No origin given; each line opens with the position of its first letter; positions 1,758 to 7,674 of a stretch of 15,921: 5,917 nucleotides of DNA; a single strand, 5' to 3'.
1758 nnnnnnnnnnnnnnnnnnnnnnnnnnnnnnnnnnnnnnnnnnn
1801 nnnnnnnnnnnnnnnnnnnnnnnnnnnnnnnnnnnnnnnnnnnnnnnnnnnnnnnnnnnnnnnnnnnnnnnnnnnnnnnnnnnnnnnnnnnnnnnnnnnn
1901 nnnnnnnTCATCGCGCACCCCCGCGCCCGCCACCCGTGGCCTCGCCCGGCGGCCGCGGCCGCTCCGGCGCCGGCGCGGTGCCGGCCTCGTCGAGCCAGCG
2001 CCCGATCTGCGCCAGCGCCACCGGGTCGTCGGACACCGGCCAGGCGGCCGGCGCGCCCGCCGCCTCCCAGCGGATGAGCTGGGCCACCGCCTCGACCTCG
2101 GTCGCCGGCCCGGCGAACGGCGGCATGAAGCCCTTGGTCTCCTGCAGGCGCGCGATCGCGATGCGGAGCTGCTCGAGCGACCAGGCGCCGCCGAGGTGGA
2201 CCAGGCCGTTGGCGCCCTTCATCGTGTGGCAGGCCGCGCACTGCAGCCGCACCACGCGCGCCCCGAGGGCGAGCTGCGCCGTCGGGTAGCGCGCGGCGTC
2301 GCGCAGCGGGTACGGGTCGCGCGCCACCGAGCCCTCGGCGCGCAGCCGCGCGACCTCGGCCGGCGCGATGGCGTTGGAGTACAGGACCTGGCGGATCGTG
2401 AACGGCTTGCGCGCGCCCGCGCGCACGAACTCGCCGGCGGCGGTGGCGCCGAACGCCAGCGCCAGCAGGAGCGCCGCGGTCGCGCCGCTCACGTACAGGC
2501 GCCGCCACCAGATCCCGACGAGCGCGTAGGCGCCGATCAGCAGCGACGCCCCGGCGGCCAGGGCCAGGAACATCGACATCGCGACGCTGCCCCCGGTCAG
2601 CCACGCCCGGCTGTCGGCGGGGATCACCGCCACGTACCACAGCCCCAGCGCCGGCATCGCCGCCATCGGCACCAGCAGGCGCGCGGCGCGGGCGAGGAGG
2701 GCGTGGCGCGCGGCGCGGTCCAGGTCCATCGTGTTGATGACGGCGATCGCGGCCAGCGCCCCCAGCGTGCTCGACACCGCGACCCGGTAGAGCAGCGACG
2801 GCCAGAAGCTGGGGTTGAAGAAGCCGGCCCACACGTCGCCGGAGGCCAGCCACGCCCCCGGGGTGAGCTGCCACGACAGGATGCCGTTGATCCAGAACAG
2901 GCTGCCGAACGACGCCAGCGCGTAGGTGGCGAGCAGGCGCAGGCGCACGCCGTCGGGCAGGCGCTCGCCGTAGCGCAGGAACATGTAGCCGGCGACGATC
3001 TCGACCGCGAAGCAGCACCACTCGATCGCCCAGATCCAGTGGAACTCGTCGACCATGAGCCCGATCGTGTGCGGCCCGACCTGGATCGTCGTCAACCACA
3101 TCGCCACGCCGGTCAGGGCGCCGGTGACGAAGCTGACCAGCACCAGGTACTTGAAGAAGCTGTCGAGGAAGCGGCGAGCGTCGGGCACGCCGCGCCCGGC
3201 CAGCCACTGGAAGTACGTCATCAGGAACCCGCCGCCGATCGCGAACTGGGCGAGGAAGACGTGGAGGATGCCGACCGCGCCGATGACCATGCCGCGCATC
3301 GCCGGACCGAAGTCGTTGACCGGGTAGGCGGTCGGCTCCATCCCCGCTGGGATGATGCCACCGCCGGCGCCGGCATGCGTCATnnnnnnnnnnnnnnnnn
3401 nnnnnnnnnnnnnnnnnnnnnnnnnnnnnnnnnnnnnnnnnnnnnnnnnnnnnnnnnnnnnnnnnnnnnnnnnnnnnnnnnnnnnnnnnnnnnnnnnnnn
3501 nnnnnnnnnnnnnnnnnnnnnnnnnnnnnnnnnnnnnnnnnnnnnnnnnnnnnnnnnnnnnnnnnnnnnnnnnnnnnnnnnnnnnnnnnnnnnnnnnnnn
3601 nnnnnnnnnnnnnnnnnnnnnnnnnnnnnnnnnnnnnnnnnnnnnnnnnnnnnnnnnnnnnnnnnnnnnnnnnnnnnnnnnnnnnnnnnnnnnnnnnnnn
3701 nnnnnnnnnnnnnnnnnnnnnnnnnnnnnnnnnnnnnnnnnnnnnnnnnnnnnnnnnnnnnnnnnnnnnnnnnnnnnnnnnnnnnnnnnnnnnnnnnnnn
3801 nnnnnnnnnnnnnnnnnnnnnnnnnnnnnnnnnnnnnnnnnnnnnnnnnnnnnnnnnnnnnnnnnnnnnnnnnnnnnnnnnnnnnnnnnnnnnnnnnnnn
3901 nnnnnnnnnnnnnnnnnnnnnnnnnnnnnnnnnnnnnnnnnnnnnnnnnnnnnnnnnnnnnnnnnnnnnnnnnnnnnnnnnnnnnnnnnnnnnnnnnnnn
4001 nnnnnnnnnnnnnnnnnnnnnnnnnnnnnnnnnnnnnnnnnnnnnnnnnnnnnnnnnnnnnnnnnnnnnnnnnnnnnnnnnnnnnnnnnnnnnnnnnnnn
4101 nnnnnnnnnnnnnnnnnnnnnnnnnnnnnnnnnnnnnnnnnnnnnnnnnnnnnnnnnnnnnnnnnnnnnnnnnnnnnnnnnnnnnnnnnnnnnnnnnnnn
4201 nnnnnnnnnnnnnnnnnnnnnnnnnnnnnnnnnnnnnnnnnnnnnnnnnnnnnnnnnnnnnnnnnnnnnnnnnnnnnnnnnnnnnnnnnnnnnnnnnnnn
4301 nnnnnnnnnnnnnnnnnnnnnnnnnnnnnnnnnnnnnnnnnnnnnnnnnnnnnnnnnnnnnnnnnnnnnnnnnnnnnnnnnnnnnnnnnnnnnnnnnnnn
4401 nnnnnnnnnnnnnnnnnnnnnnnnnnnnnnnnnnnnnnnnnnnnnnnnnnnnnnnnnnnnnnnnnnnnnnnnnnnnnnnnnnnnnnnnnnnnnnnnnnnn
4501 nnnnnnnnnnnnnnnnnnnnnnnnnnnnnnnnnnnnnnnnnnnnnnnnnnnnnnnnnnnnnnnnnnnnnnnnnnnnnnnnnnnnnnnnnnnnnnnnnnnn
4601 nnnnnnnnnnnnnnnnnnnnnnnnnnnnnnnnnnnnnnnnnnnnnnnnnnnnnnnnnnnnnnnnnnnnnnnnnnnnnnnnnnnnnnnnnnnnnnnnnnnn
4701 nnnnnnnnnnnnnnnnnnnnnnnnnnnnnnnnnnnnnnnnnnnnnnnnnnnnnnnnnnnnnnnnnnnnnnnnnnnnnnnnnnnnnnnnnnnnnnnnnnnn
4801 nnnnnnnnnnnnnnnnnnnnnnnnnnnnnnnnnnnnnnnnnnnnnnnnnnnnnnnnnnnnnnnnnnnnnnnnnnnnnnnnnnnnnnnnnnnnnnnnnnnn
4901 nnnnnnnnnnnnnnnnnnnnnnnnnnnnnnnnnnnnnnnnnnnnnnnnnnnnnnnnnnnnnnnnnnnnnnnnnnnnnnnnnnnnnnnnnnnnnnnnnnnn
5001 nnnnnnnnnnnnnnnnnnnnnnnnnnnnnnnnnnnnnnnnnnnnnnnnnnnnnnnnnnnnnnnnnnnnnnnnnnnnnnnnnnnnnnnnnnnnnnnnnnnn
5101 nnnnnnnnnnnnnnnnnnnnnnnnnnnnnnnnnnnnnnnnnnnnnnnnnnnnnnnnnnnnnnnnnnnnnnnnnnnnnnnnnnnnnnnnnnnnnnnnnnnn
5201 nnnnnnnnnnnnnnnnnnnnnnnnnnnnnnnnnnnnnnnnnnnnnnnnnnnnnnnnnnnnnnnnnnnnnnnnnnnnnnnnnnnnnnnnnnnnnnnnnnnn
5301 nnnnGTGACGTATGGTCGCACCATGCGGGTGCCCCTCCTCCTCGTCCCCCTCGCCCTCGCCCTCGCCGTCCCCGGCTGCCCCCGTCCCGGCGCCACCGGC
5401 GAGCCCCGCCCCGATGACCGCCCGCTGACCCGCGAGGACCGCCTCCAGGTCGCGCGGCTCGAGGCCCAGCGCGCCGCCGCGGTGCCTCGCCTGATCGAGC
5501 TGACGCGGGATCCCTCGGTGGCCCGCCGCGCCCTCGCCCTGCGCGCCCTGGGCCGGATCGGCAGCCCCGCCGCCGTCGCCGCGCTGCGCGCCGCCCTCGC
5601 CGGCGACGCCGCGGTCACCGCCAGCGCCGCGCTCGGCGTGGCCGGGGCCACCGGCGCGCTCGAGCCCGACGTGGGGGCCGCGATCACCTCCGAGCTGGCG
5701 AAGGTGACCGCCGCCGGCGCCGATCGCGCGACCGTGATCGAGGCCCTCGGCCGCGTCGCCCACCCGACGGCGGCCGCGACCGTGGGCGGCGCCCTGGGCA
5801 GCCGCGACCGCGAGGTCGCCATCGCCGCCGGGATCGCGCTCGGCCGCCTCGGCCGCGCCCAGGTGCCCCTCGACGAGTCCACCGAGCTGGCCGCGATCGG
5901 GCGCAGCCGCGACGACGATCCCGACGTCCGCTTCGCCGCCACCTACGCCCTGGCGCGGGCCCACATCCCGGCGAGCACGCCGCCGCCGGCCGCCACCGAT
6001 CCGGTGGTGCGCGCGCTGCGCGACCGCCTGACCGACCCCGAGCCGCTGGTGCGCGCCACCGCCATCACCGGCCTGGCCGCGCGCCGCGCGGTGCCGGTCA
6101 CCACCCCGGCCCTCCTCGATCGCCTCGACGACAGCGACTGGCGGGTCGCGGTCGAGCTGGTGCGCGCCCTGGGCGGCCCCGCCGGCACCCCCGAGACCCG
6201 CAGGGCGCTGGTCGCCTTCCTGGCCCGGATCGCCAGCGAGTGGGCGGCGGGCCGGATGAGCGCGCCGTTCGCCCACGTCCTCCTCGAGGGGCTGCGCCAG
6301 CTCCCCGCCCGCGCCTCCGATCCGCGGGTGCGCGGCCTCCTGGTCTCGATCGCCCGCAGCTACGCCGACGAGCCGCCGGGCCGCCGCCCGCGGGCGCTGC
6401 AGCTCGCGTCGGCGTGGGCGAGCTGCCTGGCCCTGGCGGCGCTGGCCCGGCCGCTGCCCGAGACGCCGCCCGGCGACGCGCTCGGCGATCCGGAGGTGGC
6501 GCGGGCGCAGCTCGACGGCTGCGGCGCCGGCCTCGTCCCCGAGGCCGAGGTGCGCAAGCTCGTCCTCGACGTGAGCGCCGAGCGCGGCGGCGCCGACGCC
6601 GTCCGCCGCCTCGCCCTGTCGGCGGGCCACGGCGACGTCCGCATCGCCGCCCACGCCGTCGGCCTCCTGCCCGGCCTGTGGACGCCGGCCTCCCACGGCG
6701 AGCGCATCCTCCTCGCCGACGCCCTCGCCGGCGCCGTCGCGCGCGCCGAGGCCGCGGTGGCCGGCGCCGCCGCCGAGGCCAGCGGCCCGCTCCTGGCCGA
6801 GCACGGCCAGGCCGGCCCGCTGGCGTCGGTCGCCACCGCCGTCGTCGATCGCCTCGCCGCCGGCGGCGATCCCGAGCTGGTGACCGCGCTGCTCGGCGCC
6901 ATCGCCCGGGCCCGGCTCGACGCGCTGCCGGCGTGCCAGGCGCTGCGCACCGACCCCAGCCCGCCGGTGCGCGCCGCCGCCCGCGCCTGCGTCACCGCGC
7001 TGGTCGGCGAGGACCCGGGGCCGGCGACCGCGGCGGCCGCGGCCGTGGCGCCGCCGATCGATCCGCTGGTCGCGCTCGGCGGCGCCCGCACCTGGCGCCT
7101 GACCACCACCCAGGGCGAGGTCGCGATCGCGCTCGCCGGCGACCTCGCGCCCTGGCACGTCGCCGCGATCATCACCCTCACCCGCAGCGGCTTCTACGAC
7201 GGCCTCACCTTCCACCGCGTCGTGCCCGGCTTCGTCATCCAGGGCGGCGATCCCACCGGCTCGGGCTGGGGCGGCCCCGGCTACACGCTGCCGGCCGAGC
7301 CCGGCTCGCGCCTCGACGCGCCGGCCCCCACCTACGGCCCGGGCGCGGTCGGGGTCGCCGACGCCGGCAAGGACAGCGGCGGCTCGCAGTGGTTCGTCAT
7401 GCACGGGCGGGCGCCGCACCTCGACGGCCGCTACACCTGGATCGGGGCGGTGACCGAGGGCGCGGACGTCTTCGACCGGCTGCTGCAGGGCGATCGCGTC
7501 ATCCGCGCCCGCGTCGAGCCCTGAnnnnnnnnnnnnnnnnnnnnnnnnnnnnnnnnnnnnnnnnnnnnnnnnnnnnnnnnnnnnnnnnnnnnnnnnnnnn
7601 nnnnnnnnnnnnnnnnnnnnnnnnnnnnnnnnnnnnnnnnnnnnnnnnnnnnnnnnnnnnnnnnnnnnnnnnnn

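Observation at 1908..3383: CydA-like oxidase subunit fused to a c-type cytochrome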

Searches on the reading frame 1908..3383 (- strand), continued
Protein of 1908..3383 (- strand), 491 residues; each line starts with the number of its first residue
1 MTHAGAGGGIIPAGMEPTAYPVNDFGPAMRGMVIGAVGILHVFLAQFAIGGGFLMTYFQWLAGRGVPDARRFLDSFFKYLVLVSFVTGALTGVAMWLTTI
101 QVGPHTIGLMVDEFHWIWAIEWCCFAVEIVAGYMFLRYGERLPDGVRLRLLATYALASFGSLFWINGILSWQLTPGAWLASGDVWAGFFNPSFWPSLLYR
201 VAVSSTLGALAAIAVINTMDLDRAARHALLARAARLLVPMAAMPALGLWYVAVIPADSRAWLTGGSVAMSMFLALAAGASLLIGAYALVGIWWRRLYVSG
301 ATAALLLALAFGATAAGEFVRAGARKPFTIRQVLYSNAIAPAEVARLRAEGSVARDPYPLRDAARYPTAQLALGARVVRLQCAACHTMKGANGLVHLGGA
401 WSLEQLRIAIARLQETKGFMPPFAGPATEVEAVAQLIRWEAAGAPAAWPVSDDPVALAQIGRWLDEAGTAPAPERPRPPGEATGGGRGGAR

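Call 52: predict_structure(alignment_id=A4)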
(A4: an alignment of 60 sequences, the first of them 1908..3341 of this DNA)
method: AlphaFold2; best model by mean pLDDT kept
length: 477 residues; sequences in the alignment: 60
mean_pLDDT: 92.0   pTM: 0.88
mean pLDDT of the five models: 92.0, 91.3, 91.2, 90.2, 89.4
residues with pLDDT >= 90: 395; 70-90: 59; 50-70: 12; < 50: 11
segments of 3 or more residues with pLDDT < 50: 468-477
pLDDT, mean of each block of 10 residues (from residue 1): 68 85 94 98 98 96 95 94 90 93 96 96 96 98 98 95 94 96 97 97 97 95 93 95 91 93 93 88 88 95 91 89 93 96 92 98 94 92 95 96 87 98 98 98 98 87 59 38
secondary structure, 60 per line:
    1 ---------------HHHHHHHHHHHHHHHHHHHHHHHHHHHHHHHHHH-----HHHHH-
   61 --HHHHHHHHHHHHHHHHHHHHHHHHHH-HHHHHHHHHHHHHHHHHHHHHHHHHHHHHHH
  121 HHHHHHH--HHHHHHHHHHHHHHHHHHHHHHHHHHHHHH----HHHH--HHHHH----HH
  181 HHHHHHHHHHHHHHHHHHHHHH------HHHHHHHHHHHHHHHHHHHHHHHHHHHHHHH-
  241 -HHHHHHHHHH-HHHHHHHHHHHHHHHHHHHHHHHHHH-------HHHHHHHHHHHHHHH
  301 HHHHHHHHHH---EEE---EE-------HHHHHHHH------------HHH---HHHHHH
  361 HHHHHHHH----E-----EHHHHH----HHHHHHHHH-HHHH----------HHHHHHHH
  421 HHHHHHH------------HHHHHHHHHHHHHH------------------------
elements in order: H16-49 H55-59 H63-88 H90-127 H130-159 H164-167 H170-174 H179-202 H209-239 H242-251 H253-278 H286-310 E314-316 H329-336 H355-368 H380-384 H389-397 H399-402 H413-427 H440-453

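Call 56: fold_search(model_id=the predicted structure, library=pdb)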
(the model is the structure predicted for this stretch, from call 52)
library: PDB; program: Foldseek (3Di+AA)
matches with E <= 10: 316; with E <= 0.001: 17
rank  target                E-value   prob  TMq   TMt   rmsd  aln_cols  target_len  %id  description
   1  9r2g_A                1.2e-06  1.00  0.56  0.70   4.0       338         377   19  Cytochrome bd II oxidase qOR-2 type from Mycobacterium smegmatis (released 2026-03-04)
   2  7ose_A                3.2e-06  1.00  0.52  0.50   7.2       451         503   14  cytochrome bd-II type oxidase with bound aurachin D (released 2021-11-17)
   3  9fka_A                3.4e-06  1.00  0.54  0.56   4.9       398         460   15  Cryo-EM structure of the reduced cytochrome bd oxidase from M. tuberculosis (released 2025-02-12)
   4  7d5i_A                3.9e-06  1.00  0.55  0.59   4.5       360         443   17  Structure of Mycobacterium smegmatis bd complex in the apo-form. (released 2021-06-23)
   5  6rx4_A                4.0e-06  1.00  0.54  0.54   8.8       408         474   16  THE STRUCTURE OF BD OXIDASE FROM ESCHERICHIA COLI (released 2019-11-20)
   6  6rko_A                4.2e-06  1.00  0.53  0.56   6.9       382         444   17  Cryo-EM structure of the E. coli cytochrome bd-I oxidase at 2.68 A resolution (released 2019-10-16)
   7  7nkz_A                5.1e-06  1.00  0.53  0.56   5.1       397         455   14  Cryo-EM structure of the cytochrome bd oxidase from M. tuberculosis at 2.5 A resolution (released 2021-09-22)
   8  7oy2_C                5.3e-06  1.00  0.55  0.57   5.2       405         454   16  High resolution structure of cytochrome bd-II oxidase from E. coli (released 2021-12-15)
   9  5doq_A                6.5e-06  1.00  0.54  0.60   4.5       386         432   15  The structure of bd oxidase from Geobacillus thermodenitrificans (released 2016-05-04)
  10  7ose_B                3.7e-05  1.00  0.44  0.54   5.8       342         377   14  cytochrome bd-II type oxidase with bound aurachin D (released 2021-11-17)
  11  8b4o_A                5.3e-05  1.00  0.54  0.58   5.0       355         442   15  Cryo-EM structure of cytochrome bd oxidase from C. glutamicum (released 2022-12-28)
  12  7d5i_B                7.9e-05  1.00  0.43  0.58   5.2       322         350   14  Structure of Mycobacterium smegmatis bd complex in the apo-form. (released 2021-06-23)
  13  6rx4_B                1.0e-04  1.00  0.44  0.53   6.5       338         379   14  THE STRUCTURE OF BD OXIDASE FROM ESCHERICHIA COLI (released 2019-11-20)
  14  8b4o_B                1.6e-04  1.00  0.43  0.59   5.7       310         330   12  Cryo-EM structure of cytochrome bd oxidase from C. glutamicum (released 2022-12-28)
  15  9fka_B                2.3e-04  1.00  0.47  0.63   4.4       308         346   17  Cryo-EM structure of the reduced cytochrome bd oxidase from M. tuberculosis (released 2025-02-12)
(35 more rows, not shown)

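Call 75: find_related_loci(query=A4, collection=genome_contigs, flank=3000)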
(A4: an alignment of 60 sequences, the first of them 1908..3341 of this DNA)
Query A4 (477 aa) in genome_contigs; peptide patterns used: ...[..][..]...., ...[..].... (x = any residue, [..] = any of these).
599 stretches matched a pattern (row limit reached: there are more); 570 encode a relative of the query (tblastn E <= 1e-3); the best 80 are kept; 80 distinct loci.
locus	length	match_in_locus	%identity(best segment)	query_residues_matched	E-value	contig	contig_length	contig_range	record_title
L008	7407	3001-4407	85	1-467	0e+0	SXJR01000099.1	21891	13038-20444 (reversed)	MAG: Myxococcales bacterium isolate F1-120-MAGs089 F1-120__c107273, whole genome shotgun sequence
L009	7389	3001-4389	86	1-463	0e+0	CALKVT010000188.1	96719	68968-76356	MAG TPA_asm: uncultured Myxococcales bacterium isolate SRR1506987_bin.35_CONCOCT_v1.1_MAG genome assembly, contig: ERZ76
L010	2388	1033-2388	86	1-452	0e+0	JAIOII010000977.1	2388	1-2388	MAG: Kofleriaceae bacterium isolate MAG_26 contig_186919, whole genome shotgun sequence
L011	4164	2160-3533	74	3-460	0e+0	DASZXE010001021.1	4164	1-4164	MAG TPA_asm: Kofleriaceae bacterium isolate SMAG_U6175 k141_661119, whole genome shotgun sequence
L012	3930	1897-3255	67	6-458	0e+0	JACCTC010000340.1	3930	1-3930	MAG: Deltaproteobacteria bacterium isolate MGR_bin64 SD2897-2912_k127_4478892, whole genome shotgun sequence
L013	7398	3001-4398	65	6-458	0e+0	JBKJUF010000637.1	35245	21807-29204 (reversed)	MAG: Kofleriaceae bacterium isolate ant_bin.650 k117_91725, whole genome shotgun sequence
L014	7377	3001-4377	66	6-464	0e+0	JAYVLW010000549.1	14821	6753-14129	MAG: Myxococcales bacterium isolate GL56_Down_metabat_34 GL56_Down_metabat_34_548, whole genome shotgun sequence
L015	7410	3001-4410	71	3-465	0e+0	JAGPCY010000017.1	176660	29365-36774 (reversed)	MAG: Kofleriaceae bacterium isolate Gw_SlAct_bin_340 Gw_SlAct_71_length_176660_cov_34.852588, whole genome shotgun seque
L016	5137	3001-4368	66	6-460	0e+0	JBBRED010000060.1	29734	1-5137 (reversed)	MAG: Haliangiales bacterium isolate Co_metawrap_2487 Cmw_2487_k141_20922282_length_29734_cov_7.0000, whole genome shotgu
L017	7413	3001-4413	65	1-468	0e+0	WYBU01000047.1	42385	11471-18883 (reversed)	MAG: Planctomycetaceae bacterium isolate PLA4 k127_196612, whole genome shotgun sequence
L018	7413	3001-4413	66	6-467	0e+0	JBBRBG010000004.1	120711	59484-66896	MAG: Haliangiales bacterium isolate Co_metawrap_2332 Cmw_2332_k141_27276789_length_120711_cov_11.0000, whole genome shot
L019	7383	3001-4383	66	6-465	0e+0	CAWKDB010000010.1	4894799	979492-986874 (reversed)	MAG: uncultured delta proteobacterium isolate MFD05502.bin.2.30 genome assembly, contig: contig_8802, whole genome shotg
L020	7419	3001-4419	64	1-465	0e+0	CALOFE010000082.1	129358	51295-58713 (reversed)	MAG: uncultured Planctomycetaceae bacterium isolate LOGT_bin.0146 genome assembly, contig: contig_57079, whole genome sh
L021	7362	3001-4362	68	6-459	0e+0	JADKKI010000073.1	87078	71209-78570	MAG: Myxococcales bacterium isolate Vibo_18-Q3-R45-57_MAXAC.190 tig00179044-10-869820, whole genome shotgun sequence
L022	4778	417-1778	68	6-459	0e+0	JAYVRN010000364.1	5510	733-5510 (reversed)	MAG: Myxococcales bacterium isolate GL73_DN_concoct_207_sub GL73_DN_concoct_207_sub_363, whole genome shotgun sequence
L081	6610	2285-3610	65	6-454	0e+0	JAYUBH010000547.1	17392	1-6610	MAG: Deltaproteobacteria bacterium isolate GFS_6721 GFS_6721_546, whole genome shotgun sequence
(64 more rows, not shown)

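Call 81: list_cluster_members(proteins=[P0209, P0212, P0214, P0220, P0233, P0237, P0262, P0277, P0295, P0340])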
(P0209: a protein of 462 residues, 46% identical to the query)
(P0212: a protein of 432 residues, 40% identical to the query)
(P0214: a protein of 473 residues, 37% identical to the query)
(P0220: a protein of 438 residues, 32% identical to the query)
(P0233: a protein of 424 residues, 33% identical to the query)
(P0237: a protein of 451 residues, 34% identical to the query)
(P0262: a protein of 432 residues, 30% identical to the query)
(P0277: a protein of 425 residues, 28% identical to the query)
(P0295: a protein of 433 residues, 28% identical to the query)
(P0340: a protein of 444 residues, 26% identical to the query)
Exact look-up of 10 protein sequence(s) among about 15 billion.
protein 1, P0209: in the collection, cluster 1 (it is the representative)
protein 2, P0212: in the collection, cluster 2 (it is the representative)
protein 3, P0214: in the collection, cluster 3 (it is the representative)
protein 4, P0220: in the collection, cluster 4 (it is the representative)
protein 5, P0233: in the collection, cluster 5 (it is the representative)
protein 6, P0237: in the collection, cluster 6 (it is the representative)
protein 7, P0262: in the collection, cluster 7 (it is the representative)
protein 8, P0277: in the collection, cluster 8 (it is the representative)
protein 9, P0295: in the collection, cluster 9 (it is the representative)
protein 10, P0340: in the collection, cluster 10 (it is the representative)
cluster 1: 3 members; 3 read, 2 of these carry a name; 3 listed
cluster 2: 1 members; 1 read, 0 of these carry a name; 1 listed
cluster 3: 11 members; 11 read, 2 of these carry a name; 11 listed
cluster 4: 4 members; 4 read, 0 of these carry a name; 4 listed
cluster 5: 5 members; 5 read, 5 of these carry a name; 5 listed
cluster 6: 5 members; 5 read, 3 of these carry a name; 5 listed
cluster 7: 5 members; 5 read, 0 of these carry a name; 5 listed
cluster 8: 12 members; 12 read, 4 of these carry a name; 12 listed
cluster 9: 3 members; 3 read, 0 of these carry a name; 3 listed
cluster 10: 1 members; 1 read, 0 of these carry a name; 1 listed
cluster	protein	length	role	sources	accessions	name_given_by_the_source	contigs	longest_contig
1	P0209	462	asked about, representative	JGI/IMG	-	cytochrome d ubiquinol oxidase subunit I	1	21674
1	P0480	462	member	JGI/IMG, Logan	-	cytochrome d ubiquinol oxidase subunit I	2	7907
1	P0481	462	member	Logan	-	-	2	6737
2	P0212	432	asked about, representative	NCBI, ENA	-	-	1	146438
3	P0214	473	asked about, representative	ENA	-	-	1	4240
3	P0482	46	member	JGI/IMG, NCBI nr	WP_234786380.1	hypothetical protein [Mycolicibacter sinensis]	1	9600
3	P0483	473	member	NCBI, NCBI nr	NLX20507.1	MAG: hypothetical protein GXY55_02395 [Phycisphaerae bacterium] | hypothetical protein [Phycisphaerae bacterium]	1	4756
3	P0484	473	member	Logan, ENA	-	-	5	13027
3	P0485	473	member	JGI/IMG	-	-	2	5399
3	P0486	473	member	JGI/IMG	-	-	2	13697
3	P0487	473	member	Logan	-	-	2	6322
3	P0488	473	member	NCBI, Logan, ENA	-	-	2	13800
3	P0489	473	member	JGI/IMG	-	-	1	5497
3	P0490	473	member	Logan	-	-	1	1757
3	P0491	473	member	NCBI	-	-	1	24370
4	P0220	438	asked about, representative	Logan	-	-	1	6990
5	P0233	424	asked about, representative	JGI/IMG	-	cytochrome bd-type quinol oxidase subunit 1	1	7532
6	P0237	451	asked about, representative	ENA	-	-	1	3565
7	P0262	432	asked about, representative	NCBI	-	-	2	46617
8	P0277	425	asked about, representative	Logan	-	-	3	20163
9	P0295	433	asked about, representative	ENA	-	-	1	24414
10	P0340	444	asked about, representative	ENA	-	-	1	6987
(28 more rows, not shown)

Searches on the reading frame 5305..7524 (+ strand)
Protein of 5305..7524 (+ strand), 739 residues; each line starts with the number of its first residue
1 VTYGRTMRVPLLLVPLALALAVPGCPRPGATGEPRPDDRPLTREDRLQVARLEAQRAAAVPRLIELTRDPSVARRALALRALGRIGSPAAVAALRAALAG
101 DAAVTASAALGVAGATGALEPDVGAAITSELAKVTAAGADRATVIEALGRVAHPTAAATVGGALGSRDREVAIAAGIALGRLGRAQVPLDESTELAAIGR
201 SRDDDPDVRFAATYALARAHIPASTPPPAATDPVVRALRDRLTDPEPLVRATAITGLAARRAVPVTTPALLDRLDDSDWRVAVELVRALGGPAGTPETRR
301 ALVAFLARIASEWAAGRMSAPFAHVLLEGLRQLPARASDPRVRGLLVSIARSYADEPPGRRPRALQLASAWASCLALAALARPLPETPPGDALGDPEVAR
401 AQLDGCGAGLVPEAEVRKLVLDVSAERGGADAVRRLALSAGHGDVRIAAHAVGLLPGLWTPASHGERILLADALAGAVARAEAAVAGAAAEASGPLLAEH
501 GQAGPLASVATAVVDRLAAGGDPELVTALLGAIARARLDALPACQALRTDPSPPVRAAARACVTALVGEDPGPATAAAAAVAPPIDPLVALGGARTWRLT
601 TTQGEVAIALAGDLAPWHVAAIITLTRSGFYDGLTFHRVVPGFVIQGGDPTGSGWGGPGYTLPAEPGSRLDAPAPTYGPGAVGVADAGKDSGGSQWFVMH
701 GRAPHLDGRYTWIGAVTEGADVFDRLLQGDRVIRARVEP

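Call 10: search_protein_families(library=pfam, proteins=[window:5305-7524:+], max_evalue=0.01)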
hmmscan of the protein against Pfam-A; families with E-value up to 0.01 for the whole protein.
window:5305-7524:+ (739 aa): 5 families
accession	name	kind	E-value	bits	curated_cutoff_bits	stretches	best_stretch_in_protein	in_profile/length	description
PF00160.26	Pro_isomerase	-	3.5e-29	102.5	21.7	1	598-729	3-140/159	Cyclophilin type peptidyl-prolyl cis-trans isomerase/CLD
PF13646.12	HEAT_2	-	5.9e-20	71.8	27.7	3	236-307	2-72/88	HEAT repeats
PF02985.28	HEAT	-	1.6e-12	46.9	23.5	0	541-567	2-28/31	HEAT repeat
PF12717.13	Cnd1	-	0.00064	20.2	26.4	0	228-258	16-46/162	non-SMC mitotic condensation complex subunit 1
PF13513.12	HEAT_EZ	-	0.00078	20.4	27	1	206-257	1-52/55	HEAT-like repeat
